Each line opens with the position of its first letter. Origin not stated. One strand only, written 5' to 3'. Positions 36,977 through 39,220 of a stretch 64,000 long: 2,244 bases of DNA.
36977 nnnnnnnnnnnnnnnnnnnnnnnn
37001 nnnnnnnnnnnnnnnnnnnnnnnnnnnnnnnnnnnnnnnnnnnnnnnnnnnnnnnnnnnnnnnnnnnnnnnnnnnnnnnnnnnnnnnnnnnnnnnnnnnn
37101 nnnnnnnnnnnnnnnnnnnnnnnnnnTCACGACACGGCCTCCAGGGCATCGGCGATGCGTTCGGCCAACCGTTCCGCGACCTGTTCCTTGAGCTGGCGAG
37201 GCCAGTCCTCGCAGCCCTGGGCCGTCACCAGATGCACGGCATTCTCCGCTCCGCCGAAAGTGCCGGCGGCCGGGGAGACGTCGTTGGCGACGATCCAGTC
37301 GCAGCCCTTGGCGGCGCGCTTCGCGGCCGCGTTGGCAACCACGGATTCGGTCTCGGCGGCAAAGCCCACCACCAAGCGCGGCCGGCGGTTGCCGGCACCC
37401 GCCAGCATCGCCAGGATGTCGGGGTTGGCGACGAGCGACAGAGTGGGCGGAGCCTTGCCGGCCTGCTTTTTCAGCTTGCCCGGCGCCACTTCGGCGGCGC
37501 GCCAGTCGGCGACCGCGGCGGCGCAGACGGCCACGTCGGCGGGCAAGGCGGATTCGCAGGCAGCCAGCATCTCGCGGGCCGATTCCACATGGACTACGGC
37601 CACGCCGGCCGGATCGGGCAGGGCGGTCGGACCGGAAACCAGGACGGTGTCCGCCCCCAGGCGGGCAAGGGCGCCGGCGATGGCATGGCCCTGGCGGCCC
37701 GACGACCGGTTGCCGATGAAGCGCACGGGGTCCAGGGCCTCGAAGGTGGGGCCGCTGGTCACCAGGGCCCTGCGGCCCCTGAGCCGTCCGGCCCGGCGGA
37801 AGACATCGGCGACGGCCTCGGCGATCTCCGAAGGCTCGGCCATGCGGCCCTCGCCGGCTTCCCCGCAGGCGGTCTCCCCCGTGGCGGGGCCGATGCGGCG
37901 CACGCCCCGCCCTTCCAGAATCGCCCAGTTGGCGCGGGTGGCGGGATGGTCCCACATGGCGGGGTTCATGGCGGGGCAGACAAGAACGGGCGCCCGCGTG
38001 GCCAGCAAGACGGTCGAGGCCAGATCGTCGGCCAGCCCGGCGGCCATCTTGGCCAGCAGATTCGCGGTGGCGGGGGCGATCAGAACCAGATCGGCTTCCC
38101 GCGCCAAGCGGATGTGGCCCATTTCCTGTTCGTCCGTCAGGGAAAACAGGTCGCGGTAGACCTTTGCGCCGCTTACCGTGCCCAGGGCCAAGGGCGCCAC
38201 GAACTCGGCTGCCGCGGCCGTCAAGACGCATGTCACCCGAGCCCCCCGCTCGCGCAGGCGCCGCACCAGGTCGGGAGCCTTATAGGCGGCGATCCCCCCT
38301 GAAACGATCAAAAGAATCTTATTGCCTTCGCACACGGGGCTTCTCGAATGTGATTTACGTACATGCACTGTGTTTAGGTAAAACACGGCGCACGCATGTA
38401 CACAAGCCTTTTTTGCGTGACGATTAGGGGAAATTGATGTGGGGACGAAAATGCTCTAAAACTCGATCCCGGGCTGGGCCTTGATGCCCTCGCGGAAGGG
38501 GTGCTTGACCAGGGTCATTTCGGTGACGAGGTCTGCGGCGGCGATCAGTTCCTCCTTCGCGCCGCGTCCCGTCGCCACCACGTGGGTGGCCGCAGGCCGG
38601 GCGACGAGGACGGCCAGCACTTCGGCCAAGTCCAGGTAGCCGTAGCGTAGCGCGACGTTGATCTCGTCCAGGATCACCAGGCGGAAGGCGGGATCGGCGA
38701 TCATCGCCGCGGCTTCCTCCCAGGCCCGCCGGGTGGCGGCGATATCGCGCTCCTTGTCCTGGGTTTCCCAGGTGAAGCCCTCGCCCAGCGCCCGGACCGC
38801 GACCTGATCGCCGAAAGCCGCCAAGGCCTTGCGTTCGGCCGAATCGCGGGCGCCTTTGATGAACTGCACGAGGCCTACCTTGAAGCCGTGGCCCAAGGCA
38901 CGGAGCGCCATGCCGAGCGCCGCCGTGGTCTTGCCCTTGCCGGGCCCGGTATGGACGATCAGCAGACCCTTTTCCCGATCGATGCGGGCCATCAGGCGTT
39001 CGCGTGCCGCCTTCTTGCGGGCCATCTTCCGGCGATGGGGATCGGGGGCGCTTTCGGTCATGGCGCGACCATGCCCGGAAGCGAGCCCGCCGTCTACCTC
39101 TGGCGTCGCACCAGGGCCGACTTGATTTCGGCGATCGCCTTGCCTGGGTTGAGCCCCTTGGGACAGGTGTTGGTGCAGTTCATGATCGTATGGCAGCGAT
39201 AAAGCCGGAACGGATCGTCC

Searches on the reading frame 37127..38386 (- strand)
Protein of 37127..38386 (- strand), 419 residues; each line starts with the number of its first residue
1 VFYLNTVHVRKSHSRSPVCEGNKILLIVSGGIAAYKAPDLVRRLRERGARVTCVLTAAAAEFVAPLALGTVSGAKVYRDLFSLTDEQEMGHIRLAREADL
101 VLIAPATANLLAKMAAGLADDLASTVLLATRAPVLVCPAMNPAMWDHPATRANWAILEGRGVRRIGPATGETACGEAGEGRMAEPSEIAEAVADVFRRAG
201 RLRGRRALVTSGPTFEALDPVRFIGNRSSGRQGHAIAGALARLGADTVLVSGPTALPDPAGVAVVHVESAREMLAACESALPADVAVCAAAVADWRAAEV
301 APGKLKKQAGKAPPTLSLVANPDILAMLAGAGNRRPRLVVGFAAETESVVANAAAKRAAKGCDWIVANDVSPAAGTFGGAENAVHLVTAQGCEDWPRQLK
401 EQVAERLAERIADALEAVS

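Call 77: search_protein_families(library=pfam, proteins=[window:37127-38386:-], max_evalue=0.0001)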
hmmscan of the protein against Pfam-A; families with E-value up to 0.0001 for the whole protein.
window:37127-38386:- (419 aa): 2 families
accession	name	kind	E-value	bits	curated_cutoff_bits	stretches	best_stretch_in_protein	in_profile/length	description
PF04127.22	DFP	-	5e-66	222.5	22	1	202-387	1-186/186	DNA/pantothenate metabolism flavoprotein C-terminal domain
PF02441.25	Flavoprotein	-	3.4e-34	118.2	22.7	1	23-195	2-161/162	Flavoprotein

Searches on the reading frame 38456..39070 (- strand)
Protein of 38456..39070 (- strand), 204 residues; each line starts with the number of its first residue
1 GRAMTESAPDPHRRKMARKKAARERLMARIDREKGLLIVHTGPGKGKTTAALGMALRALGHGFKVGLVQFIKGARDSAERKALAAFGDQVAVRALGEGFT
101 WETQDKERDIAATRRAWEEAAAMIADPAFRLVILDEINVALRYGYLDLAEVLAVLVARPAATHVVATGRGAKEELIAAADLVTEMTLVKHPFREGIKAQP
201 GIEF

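Call 69: search_protein_families(library=pfam, proteins=[window:38456-39070:-], max_evalue=0.0001)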
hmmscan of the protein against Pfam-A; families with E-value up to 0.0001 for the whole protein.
window:38456-39070:- (204 aa): 1 family
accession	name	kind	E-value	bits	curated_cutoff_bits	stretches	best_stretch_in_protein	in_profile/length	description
PF02572.21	CobA_CobO_BtuR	-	4.3e-67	226.1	25.7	1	33-204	1-172/172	ATP:corrinoid adenosyltransferase BtuR/CobO/CobP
